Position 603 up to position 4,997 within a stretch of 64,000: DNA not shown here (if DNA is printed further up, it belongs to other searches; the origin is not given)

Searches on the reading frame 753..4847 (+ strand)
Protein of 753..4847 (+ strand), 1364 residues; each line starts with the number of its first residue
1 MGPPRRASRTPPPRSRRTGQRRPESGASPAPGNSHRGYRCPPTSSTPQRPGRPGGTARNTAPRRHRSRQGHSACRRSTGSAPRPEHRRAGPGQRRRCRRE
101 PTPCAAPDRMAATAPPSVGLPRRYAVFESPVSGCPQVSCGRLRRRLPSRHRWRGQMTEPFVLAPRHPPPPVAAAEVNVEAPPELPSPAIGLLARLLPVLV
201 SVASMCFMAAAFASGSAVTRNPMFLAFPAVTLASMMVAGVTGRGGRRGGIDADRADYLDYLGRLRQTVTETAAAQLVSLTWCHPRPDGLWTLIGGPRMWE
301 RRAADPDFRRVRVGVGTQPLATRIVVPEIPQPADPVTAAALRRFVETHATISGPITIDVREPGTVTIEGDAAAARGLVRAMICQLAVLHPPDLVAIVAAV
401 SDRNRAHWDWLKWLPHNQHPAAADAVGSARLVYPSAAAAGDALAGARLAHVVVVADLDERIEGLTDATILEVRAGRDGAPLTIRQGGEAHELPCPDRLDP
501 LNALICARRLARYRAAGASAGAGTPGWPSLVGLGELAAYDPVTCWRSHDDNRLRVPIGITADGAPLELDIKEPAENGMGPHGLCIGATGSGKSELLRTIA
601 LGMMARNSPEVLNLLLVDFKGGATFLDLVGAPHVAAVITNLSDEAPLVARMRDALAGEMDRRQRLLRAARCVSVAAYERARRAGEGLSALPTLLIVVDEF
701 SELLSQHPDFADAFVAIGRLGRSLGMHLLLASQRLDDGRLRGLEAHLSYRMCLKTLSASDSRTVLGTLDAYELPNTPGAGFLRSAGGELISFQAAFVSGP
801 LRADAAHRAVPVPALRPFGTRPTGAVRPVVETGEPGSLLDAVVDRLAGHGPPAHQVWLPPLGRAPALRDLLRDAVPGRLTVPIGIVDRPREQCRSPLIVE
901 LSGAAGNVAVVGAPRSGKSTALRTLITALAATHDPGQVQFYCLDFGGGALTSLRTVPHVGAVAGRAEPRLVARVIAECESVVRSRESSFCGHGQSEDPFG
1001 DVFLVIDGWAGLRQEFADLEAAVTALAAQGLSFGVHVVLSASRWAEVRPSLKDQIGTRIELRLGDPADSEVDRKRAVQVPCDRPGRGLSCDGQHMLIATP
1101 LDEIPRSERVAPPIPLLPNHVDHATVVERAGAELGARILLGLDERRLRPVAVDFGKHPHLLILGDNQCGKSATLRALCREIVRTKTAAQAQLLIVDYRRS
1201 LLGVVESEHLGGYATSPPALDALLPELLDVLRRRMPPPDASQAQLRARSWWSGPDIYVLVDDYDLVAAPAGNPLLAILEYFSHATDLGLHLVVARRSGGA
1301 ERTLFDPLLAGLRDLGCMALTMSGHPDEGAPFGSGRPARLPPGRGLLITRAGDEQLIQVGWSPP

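Call 86: search_protein_families(library=pfam, proteins=[window:753-4847:+], max_evalue=0.00001)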
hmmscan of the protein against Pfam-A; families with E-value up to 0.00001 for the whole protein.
window:753-4847:+ (1364 aa): 6 families
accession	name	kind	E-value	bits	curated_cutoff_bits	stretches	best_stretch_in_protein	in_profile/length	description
PF01580.24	FtsK_SpoIIIE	-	1.2e-90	303.2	24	3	881-1100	15-217/221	FtsK/SpoIIIE family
PF13191.12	AAA_16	-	7.1e-11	43.3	32.6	0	570-707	15-148/167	AAA ATPase domain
PF13401.12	AAA_22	-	1.6e-10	41.8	27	0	581-710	7-100/130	AAA domain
PF13555.12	AAA_29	-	2.5e-06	27.6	27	0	905-933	22-50/61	P-loop containing region of AAA domain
PF00005.33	ABC_tran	-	4e-06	27.9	25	0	1148-1183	2-37/137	ABC transporter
PF05729.18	NACHT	-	7.8e-06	26.3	26.7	0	908-940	3-36/167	NACHT domain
